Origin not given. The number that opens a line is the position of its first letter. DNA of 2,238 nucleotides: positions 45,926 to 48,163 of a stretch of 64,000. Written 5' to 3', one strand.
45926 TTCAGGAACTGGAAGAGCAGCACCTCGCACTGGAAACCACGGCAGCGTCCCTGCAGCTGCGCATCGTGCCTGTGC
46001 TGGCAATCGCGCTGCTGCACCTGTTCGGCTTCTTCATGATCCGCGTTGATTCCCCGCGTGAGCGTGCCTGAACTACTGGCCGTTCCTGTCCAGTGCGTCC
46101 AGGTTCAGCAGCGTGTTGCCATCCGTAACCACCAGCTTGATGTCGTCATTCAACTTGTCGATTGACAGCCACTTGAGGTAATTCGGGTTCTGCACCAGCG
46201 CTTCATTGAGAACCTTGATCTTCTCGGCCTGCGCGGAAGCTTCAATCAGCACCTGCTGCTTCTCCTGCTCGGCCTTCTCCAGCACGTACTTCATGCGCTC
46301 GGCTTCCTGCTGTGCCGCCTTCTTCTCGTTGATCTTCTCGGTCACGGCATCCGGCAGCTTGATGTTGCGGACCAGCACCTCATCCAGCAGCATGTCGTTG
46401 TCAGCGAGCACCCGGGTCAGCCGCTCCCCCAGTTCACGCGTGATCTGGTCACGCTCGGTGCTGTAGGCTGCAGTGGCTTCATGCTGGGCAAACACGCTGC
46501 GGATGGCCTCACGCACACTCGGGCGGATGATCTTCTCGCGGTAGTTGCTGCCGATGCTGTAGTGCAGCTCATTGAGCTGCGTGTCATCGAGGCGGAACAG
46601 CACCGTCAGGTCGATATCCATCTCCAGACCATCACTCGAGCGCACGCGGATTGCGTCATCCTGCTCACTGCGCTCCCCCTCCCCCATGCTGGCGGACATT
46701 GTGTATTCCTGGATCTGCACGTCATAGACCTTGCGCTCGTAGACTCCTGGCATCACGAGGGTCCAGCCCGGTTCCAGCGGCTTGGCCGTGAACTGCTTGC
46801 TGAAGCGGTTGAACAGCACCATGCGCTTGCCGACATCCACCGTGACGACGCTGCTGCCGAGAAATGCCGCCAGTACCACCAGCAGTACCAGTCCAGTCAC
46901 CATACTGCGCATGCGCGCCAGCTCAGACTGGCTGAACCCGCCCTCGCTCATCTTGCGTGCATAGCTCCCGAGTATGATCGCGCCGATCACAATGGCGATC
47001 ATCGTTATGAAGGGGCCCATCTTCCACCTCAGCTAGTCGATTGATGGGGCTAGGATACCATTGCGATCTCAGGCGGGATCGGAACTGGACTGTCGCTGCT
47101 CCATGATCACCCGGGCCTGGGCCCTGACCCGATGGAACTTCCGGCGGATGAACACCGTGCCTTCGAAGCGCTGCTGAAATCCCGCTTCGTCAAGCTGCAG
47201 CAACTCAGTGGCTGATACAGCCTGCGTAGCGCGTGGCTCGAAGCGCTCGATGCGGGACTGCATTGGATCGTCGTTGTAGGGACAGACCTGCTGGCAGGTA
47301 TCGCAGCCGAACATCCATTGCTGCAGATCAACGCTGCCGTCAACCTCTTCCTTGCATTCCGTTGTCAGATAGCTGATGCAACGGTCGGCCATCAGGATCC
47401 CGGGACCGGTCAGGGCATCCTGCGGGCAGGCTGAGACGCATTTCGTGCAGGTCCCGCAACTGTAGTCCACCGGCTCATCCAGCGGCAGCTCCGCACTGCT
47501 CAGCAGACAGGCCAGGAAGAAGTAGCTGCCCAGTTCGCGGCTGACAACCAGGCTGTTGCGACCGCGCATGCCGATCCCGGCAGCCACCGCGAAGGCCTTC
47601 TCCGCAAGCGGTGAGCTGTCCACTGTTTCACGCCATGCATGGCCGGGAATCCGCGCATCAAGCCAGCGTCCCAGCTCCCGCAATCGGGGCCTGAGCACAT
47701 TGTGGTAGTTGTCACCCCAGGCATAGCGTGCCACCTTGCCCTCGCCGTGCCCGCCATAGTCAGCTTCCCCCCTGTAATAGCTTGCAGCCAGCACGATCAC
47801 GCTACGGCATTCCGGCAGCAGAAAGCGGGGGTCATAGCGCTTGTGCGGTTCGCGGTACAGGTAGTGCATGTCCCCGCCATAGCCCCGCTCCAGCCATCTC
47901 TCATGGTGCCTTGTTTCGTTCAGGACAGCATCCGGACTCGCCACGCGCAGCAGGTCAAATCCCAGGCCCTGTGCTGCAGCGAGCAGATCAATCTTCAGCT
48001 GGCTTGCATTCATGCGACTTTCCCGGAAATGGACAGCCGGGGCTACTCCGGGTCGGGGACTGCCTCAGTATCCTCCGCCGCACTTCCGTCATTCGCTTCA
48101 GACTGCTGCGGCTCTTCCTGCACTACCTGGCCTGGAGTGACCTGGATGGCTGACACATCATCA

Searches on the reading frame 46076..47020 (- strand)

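Call 49: search_protein_families(library=pfam, proteins=[window:46076-47020:-], max_evalue=0.01)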
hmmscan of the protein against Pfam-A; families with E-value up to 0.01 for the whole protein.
window:46076-47020:- (315 aa): 1 family
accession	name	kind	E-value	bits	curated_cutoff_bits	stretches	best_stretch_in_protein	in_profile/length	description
PF01145.31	Band_7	-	3.2e-29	102.7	23.6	1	60-254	2-176/176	SPFH domain / Band 7 family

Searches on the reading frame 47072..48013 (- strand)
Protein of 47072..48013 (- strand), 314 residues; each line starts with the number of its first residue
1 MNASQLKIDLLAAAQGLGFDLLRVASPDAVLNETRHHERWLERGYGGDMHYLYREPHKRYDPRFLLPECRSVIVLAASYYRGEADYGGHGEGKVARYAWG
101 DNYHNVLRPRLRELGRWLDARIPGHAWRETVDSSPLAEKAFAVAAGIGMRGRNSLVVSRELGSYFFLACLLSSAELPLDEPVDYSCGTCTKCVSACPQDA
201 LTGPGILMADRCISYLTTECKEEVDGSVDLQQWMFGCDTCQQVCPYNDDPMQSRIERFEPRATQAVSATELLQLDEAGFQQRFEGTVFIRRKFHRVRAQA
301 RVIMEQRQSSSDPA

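Call 49: search_protein_families(library=pfam, proteins=[window:47072-48013:-], max_evalue=0.01)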
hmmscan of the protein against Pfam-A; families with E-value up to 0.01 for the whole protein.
window:47072-48013:- (314 aa): 9 families
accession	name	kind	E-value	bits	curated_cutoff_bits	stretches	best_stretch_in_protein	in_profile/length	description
PF08331.15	QueG_DUF1730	-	3.8e-20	72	25.1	1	59-133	1-77/77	Epoxyqueuosine reductase QueG, DUF1730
PF13484.11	Fer4_16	-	8.4e-17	62.2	30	1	186-247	2-66/66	4Fe-4S double cluster binding domain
PF13237.11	Fer4_10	-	0.00028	21.2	25.5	0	236-251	11-26/53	4Fe-4S dicluster domain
PF13187.11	Fer4_9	-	0.00073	20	27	1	184-200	35-51/52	4Fe-4S dicluster domain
PF13183.11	Fer4_8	-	0.00087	20.2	27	0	184-199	52-67/68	4Fe-4S dicluster domain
PF00037.32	Fer4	-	0.00094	19.3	21.1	0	186-202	8-24/24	4Fe-4S binding domain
PF12838.12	Fer4_7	-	0.0013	19.6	27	1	186-247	2-51/52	4Fe-4S dicluster domain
PF12798.12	Fer4_3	-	0.0072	17.5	27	0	236-247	3-14/15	4Fe-4S binding domain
PF13534.11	Fer4_17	-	0.0097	16.9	22.2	0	184-199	44-59/61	4Fe-4S dicluster domain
